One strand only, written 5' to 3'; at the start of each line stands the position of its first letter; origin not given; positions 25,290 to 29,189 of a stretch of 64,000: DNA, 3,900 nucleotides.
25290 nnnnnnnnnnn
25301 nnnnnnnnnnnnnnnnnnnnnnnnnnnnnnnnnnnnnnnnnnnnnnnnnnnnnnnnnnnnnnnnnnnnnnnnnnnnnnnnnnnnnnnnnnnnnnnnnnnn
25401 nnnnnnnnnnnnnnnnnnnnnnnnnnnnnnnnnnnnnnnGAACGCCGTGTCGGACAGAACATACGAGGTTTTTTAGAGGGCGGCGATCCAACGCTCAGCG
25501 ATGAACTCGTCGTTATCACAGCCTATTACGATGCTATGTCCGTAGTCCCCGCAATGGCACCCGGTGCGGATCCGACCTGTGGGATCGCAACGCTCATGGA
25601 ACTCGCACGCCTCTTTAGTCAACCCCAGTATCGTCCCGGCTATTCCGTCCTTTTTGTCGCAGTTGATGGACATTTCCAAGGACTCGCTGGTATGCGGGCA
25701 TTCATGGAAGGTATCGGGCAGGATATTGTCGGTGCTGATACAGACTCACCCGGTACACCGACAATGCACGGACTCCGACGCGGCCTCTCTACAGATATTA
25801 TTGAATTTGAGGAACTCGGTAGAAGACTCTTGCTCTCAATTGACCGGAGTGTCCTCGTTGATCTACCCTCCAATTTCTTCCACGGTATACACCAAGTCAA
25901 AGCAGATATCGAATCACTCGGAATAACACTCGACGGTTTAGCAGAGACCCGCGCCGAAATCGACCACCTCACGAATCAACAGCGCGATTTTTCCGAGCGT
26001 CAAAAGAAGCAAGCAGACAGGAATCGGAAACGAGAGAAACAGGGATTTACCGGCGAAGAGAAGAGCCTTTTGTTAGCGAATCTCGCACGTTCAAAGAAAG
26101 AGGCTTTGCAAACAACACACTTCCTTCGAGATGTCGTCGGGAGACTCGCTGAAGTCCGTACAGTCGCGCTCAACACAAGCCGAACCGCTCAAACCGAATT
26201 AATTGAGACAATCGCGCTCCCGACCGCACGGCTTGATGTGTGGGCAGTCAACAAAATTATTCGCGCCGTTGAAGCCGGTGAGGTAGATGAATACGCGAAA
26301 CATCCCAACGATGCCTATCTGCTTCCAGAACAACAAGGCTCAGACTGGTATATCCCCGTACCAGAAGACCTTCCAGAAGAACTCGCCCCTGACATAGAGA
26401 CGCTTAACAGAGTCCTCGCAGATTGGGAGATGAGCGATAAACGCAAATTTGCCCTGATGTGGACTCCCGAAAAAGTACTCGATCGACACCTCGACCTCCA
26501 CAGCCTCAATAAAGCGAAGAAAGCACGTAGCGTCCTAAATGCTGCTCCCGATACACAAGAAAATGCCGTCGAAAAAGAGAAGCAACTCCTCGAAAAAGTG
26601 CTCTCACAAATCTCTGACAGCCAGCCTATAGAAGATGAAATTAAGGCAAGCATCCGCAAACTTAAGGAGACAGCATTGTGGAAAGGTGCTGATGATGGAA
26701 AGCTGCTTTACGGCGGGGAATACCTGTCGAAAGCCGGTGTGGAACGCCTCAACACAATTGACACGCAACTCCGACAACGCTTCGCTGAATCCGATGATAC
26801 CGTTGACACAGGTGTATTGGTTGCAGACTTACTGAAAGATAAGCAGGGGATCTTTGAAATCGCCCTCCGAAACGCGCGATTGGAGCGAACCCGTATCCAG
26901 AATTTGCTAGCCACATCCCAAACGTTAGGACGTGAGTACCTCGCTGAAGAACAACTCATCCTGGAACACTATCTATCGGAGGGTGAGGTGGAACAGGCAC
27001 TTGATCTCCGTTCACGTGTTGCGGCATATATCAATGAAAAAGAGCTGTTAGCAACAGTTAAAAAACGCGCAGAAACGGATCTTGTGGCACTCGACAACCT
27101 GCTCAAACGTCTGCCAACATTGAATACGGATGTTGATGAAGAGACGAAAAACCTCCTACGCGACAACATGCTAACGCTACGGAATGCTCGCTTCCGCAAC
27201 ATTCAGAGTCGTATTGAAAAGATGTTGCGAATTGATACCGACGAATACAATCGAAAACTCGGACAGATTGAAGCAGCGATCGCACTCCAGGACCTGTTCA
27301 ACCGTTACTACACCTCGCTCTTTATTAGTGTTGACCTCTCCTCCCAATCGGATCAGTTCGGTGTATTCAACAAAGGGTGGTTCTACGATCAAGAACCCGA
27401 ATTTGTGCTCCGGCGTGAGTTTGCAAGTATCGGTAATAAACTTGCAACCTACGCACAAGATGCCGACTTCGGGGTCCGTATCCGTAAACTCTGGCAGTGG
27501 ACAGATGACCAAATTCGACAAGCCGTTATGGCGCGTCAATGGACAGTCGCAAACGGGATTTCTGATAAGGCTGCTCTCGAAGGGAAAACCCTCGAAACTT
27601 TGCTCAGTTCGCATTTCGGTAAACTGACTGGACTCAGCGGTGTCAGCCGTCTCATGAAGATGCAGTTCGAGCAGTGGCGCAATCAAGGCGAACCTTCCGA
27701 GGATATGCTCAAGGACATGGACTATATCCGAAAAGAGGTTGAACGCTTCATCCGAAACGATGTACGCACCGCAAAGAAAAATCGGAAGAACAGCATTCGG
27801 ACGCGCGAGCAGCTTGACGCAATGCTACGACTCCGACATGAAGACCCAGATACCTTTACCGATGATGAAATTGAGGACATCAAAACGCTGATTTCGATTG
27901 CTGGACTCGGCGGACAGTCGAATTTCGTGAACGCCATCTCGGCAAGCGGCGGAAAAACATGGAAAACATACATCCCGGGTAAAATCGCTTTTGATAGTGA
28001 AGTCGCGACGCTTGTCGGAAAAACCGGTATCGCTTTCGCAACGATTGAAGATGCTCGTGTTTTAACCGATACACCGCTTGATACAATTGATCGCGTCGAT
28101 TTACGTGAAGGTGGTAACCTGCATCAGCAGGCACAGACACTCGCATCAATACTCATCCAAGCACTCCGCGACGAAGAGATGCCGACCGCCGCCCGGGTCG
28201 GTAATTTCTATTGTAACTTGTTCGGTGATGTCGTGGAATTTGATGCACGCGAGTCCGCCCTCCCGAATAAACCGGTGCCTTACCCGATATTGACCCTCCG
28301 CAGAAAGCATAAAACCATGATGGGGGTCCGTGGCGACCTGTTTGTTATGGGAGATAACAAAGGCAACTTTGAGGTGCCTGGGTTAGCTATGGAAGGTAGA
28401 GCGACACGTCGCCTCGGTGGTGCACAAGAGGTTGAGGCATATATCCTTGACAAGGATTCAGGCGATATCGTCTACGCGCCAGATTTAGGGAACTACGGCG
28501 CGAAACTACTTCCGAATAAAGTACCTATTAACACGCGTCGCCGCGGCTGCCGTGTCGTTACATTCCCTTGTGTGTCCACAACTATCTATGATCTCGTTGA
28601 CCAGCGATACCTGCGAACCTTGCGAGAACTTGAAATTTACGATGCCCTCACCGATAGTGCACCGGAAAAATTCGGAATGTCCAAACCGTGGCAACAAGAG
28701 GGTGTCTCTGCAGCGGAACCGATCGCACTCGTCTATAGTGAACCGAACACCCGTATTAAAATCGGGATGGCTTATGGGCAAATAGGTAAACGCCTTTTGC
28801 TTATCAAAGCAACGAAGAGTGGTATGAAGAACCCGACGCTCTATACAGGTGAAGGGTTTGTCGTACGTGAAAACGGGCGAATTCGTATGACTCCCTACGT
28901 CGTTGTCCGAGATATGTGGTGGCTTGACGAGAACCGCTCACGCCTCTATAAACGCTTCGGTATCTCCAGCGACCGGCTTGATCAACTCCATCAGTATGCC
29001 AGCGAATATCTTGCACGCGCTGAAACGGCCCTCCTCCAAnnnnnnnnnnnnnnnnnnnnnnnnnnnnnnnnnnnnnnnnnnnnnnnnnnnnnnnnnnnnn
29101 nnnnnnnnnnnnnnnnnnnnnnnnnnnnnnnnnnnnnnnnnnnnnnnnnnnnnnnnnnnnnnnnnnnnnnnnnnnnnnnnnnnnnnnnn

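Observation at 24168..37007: EnvC-FtsEX-like module collapsed into one operon: giant exported pseudo-M28/coiled-coil protein fused to a MacB/FtsX permease, plus MacB-type ATPase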

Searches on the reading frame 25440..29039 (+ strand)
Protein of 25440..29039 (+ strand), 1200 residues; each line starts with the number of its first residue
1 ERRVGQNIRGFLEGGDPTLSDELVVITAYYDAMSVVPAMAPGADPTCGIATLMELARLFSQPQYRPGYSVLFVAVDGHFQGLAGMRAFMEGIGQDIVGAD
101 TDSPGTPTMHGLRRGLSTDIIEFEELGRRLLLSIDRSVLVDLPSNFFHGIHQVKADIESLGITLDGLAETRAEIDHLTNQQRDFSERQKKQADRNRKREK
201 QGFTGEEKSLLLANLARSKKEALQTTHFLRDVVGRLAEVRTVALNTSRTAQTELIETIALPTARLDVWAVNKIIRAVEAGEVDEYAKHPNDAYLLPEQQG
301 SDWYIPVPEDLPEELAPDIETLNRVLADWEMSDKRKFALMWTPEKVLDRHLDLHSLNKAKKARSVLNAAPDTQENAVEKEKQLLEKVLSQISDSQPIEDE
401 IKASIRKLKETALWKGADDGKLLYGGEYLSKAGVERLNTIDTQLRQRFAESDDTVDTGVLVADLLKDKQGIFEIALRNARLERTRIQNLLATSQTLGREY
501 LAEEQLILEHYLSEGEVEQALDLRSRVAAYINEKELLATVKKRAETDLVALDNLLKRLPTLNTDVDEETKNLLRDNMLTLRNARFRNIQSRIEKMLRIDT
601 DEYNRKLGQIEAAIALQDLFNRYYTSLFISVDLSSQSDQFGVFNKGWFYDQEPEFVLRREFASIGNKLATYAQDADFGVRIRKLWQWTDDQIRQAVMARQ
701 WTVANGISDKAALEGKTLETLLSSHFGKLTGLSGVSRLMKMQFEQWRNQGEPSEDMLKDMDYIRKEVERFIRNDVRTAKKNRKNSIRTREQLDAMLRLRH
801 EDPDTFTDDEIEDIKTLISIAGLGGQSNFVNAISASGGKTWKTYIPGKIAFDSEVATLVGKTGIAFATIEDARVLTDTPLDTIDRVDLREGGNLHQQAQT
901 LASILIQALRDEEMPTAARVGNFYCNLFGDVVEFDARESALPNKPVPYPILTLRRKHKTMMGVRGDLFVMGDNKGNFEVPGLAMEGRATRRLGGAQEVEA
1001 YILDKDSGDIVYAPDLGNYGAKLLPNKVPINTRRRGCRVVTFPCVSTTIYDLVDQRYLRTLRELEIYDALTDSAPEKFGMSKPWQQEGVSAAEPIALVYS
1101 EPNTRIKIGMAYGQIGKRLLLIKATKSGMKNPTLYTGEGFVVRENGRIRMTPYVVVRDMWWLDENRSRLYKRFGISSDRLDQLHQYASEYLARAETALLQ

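Call 67: predict_structure(alignment_id=A5)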
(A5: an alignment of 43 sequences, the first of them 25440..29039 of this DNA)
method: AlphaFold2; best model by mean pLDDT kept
length: 1200 residues; sequences in the alignment: 43
mean_pLDDT: 71.9   pTM: 0.48
mean pLDDT of the five models: 71.9, 68.6, 67.0, 66.9, 64.6
residues with pLDDT >= 90: 123; 70-90: 590; 50-70: 341; < 50: 146
segments of 3 or more residues with pLDDT < 50: 1-5, 32-43, 77-80, 94-105, 132-139, 194-203, 417-423, 647-655, 698-707, 798-800, 820-826, 958-963, 1047-1062, 1084-1094, 1111-1120, 1144-1148
pLDDT, mean of each block of 10 residues (from residue 1): 50 84 80 40 61 86 87 64 63 49 55 77 69 46 75 86 84 78 65 44 65 84 86 85 79 86 93 90 87 89 87 92 77 83 92 91 86 87 91 81 79 54 63 82 80 64 83 84 90 88 88 90 91 93 92 87 69 73 64 67 77 76 80 72 60 53 84 73 61 52 47 63 69 63 75 67 65 53 52 53 62 56 56 70 61 69 80 51 63 77 87 71 73 76 84 63 60 77 58 73 75 72 80 81 58 39 62 72 45 52 66 40 68 60 51 77 79 73 87 82
secondary structure, 60 per line:
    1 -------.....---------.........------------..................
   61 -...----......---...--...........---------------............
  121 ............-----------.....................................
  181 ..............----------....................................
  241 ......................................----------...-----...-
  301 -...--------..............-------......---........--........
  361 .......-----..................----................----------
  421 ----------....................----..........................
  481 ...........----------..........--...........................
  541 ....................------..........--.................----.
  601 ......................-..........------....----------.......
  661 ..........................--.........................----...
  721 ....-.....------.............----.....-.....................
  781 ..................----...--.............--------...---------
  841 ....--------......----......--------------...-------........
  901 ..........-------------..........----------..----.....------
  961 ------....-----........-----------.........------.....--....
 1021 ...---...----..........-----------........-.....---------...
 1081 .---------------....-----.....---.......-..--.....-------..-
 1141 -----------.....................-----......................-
elements in order (helices of 4 or more, strands of 3 or more residues): E8-12 E22-30 H43-60 E69-74 H83-93 H109-132 H144-194 H205-278 E297-299 E302-304 H313-326 H334-339 H343-350 H353-367 H373-390 H395-410 H431-450 H455-491 H502-511 H514-560 H567-576 H579-595 H600-622 E624-633 E640-643 H654-686 H689-713 H718-724 H726-730 H737-749 H754-758 H760-798 H808-820 E829-831 H841-844 H853-858 E863-868 H893-910 E924-933 E950-954 E967-970 E976-983 E995-1003 E1010-1014 H1017-1023 E1027-1029 E1034-1043 H1055-1062 E1064-1068 E1078-1081 E1097-1100 E1106-1110 H1114-1120 H1126-1130 H1152-1172 H1178-1199

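Call 69: fold_search(model_id=the predicted structure, library=pdb)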
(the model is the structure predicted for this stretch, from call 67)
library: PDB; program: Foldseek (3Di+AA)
matches with E <= 10: 591; with E <= 0.001: 0
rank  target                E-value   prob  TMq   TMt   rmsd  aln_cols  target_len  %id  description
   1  2anp                  3.1e-02  1.00  0.06  0.23   3.4        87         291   28  Functional Glutamate 151 to Histidine mutant of the aminopeptidase from Aeromonas Proteolytica. (released 2005-10-04)
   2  6yoa_A                3.4e-02  0.96  0.07  0.41  14.1       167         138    8  Lig v 1 structure and the inflammatory response to the Ole e 1 protein family (released 2020-05-13)
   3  7tm3_7                3.7e-02  1.00  0.07  0.14   3.5        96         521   32  Structure of the rabbit 80S ribosome stalled on a 2-TMD Rhodopsin intermediate in complex with the multipass transloco (released 2022-10-19)
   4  3b3v                  3.9e-02  1.00  0.06  0.24   3.7        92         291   25  Crystal structure of the S228A mutant of the aminopeptidase from Vibrio proteolyticus (released 2007-11-27)
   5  3b35                  4.1e-02  1.00  0.06  0.23   3.3        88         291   26  Crystal structure of the M180A mutant of the aminopeptidase from Vibrio proteolyticus (released 2007-11-27)
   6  9c7u_A                4.1e-02  1.00  0.06  0.14   3.4        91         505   32  Structure of the human truncated BOS complex in GDN (released 2024-08-21)
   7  3b3t                  4.1e-02  1.00  0.06  0.24   3.7        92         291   26  Crystal structure of the D118N mutant of the aminopeptidase from Vibrio proteolyticus (released 2007-11-27)
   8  6yoa_B                4.6e-02  0.97  0.06  0.42   9.6       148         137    9  Lig v 1 structure and the inflammatory response to the Ole e 1 protein family (released 2020-05-13)
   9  5och_E                4.9e-02  0.57  0.07  0.13  39.8       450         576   11  The crystal structure of human ABCB8 in an outward-facing state (released 2018-07-25)
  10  1amp                  7.0e-02  1.00  0.06  0.24   3.7        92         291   26  CRYSTAL STRUCTURE OF AEROMONAS PROTEOLYTICA AMINOPEPTIDASE: A PROTOTYPICAL MEMBER OF THE CO-CATALYTIC ZINC ENZYME FAMILY (released 1994-08-31)
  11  5och_F                8.8e-02  0.41  0.07  0.13  39.7       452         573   11  The crystal structure of human ABCB8 in an outward-facing state (released 2018-07-25)
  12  1qq9                  9.6e-02  0.99  0.06  0.22   4.4        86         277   22  STREPTOMYCES GRISEUS AMINOPEPTIDASE COMPLEXED WITH METHIONINE (released 2000-05-03)
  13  3d5k_A                1.2e-01  0.08  0.05  0.10  37.8       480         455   10  Crystal structure of the OprM channel in a non-symmetrical space group (released 2009-06-02)
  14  9krk                  1.2e-01  0.05  0.04  0.05  43.5       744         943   11  Cryo-EM structure of human ABCC4 (Apo state) (released 2025-09-24)
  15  1tkf                  1.3e-01  0.99  0.06  0.24   4.3        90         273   22  Streptomyces griseus aminopeptidase complexed with D-tryptophan (released 2005-06-14)
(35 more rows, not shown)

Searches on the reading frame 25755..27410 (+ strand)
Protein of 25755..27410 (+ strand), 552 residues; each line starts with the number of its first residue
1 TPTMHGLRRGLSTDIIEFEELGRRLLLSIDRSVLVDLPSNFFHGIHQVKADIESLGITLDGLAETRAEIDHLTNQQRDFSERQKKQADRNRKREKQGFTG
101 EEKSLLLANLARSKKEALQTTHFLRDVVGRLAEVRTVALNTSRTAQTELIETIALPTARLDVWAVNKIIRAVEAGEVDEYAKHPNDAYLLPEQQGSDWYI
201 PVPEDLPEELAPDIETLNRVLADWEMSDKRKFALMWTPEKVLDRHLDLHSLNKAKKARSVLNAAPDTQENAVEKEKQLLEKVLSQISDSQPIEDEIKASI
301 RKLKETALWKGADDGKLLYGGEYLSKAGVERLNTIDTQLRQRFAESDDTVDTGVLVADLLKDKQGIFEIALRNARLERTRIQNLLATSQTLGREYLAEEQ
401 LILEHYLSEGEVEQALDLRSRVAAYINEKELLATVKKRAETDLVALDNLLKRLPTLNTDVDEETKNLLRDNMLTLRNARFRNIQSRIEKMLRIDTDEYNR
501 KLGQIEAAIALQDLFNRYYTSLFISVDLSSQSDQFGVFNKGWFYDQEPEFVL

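Call 20: search_protein_families(library=pfam, proteins=[window:25755-27410:+], max_evalue=10)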
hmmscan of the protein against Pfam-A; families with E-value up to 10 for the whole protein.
window:25755-27410:+ (552 aa): 2 families
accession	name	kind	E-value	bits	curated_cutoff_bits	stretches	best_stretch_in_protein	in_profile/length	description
PF08702.15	Fib_alpha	-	0.095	13.3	29.9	1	46-92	31-77/143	Fibrinogen alpha/beta chain family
PF25068.1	ARM_TT21_4th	-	8.2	7.1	30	1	243-305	88-151/153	Tetratricopeptide repeat protein 21 forth ARM domain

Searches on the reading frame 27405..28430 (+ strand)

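Call 20: search_protein_families(library=pfam, proteins=[window:27405-28430:+], max_evalue=10)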
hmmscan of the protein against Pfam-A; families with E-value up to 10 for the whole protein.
window:27405-28430:+ (342 aa): 1 family
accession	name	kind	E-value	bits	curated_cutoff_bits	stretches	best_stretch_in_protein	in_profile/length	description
PF25473.1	MXRA7_helical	-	0.085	13.3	22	1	134-160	30-56/64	MXRA7 helical domain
